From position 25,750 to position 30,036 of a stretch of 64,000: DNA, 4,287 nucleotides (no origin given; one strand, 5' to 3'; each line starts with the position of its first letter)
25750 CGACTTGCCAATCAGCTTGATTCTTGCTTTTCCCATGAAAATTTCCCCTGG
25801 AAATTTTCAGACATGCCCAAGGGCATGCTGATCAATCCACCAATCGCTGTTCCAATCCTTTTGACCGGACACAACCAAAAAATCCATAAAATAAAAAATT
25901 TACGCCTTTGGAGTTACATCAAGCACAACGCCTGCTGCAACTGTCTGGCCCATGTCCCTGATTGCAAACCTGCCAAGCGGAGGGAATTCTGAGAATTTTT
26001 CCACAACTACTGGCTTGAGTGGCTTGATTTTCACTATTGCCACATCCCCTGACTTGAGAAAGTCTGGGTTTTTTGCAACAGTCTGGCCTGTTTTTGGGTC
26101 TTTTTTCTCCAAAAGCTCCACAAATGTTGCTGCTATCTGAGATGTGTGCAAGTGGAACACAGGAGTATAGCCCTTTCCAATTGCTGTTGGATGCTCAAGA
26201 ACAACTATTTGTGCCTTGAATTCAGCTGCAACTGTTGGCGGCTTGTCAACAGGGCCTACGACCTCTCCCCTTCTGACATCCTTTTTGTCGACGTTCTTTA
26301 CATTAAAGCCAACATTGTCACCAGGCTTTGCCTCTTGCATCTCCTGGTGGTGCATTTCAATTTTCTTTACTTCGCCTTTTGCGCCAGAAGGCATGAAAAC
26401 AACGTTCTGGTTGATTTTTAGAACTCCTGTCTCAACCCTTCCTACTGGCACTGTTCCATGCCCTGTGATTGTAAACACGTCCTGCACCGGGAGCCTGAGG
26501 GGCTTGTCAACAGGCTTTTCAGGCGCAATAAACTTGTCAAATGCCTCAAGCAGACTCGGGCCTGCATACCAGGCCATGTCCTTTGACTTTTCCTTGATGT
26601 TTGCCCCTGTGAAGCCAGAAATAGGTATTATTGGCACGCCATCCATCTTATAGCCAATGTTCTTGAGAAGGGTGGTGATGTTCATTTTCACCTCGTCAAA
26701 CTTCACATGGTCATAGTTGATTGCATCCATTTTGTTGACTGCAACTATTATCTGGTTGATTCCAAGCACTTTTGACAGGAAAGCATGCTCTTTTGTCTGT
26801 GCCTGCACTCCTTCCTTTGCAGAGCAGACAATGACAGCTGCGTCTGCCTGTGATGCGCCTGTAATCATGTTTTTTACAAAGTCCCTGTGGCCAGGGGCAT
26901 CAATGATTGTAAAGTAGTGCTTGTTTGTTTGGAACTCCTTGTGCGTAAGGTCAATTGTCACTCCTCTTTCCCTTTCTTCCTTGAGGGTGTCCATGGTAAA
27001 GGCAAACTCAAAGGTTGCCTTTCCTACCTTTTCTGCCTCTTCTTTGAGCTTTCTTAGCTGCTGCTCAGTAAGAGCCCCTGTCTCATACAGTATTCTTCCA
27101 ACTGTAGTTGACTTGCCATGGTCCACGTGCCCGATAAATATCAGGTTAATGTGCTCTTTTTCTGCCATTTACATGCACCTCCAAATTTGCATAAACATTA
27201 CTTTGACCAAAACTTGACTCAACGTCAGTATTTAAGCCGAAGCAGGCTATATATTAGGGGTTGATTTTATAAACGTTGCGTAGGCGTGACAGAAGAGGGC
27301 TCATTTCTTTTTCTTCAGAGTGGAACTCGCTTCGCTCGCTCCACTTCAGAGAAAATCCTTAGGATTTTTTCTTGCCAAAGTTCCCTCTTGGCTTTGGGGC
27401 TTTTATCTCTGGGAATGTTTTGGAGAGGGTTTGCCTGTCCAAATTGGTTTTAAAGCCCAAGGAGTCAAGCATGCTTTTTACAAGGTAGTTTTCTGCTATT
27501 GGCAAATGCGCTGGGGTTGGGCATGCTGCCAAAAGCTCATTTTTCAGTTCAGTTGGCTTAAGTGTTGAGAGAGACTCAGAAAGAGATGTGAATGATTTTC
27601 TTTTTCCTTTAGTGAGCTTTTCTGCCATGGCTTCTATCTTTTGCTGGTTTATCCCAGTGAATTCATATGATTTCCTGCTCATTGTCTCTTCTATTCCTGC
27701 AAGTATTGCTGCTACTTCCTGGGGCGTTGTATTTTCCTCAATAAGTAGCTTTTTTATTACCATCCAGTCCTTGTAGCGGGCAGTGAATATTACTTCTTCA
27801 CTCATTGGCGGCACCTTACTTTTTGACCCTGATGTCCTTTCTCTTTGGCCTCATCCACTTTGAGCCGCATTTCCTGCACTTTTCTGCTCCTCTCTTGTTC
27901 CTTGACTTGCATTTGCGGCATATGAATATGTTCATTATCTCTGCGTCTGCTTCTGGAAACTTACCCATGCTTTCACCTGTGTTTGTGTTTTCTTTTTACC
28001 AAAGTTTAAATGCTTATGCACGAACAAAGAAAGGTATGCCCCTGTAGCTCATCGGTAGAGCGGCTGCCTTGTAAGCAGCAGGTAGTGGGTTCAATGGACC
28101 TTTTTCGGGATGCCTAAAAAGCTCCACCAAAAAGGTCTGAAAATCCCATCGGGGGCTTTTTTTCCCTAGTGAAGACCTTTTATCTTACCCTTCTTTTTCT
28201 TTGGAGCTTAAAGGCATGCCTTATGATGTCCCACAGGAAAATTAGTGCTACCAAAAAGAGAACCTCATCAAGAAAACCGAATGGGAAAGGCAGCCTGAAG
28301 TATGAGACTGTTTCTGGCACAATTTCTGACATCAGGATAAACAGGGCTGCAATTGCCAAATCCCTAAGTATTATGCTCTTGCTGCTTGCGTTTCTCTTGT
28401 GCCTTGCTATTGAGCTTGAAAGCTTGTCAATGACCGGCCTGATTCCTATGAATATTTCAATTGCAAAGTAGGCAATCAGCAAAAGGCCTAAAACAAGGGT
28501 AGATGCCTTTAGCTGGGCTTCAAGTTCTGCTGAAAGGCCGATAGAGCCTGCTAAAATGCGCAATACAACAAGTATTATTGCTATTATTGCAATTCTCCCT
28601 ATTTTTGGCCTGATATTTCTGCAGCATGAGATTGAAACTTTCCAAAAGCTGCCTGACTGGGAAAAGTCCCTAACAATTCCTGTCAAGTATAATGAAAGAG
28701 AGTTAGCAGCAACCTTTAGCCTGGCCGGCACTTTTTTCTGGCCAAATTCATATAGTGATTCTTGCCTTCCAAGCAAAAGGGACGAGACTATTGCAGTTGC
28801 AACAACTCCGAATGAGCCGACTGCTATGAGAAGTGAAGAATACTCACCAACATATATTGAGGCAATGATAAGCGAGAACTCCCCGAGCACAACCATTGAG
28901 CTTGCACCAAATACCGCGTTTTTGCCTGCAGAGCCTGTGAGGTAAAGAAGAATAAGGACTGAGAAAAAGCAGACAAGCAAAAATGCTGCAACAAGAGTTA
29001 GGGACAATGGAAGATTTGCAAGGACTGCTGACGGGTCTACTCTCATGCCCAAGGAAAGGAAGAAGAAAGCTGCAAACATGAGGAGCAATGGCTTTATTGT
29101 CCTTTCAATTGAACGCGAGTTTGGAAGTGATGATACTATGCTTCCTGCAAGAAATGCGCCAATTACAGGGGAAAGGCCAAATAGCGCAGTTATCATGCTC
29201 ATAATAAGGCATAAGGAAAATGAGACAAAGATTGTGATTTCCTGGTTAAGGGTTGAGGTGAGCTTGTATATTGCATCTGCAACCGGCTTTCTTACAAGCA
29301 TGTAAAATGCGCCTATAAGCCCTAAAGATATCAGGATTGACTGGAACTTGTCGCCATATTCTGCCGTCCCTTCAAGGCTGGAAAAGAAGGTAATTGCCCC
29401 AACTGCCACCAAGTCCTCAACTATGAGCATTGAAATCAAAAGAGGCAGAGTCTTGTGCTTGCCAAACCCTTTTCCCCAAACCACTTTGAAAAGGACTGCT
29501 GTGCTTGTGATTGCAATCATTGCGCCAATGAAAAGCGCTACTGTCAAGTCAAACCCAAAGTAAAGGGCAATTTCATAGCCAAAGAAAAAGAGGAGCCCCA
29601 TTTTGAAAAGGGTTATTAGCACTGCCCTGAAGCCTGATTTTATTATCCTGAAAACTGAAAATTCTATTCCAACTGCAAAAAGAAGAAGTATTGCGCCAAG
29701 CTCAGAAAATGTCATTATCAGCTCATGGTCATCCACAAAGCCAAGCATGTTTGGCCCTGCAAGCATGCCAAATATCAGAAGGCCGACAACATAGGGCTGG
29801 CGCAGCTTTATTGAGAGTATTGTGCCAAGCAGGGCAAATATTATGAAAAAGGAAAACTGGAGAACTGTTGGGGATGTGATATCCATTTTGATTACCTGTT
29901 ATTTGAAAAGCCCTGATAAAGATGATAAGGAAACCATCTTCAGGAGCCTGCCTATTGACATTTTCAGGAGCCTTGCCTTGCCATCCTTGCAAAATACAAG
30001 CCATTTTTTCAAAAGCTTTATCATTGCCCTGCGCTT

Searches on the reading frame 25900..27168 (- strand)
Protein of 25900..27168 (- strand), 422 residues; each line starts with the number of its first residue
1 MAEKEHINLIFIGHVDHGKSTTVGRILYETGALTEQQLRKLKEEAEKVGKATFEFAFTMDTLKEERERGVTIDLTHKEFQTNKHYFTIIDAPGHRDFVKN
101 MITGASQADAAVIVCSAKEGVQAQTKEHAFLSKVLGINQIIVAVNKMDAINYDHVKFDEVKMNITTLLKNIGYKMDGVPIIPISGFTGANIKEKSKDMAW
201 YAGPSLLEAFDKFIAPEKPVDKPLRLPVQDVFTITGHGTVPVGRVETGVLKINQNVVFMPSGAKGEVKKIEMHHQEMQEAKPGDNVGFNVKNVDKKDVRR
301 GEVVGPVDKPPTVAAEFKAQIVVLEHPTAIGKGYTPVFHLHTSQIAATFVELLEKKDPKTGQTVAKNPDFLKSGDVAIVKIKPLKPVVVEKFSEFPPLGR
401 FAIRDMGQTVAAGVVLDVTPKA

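Call 90: search_protein_families(library=pfam, proteins=[window:25900-27168:-], max_evalue=0.001)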
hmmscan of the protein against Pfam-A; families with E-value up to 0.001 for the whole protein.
window:25900-27168:- (422 aa): 6 families
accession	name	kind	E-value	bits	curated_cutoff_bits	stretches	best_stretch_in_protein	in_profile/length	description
PF00009.33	GTP_EFTU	-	4.4e-60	202.9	26.5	1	4-214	1-186/188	Elongation factor Tu GTP binding domain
PF22594.2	GTP-eEF1A_C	-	7.9e-38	129.4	27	1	316-415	1-100/101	GTP-eEF1A C-terminal domain-like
PF03143.23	GTP_EFTU_D3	-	3.4e-30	104.9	27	1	311-418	2-105/106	Elongation factor Tu C-terminal domain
PF03144.31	GTP_EFTU_D2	-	6.5e-20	71.8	30.3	1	238-304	1-72/73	Elongation factor Tu domain 2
PF01926.29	MMR_HSR1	-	8.9e-07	29.5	21.9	1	48-146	10-113/113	50S ribosome-binding GTPase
PF08477.19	Roc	-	9.6e-05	23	27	0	46-148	8-119/119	Ras of Complex, Roc, domain of DAPkinase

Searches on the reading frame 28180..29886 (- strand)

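Call 90: search_protein_families(library=pfam, proteins=[window:28180-29886:-], max_evalue=0.001)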
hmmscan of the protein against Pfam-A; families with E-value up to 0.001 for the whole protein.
window:28180-29886:- (568 aa): 1 family
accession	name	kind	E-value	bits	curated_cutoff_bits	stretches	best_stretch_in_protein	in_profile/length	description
PF00999.27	Na_H_Exchanger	-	1.8e-42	146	26.2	1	16-371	2-368/375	Sodium/hydrogen exchanger, transmembrane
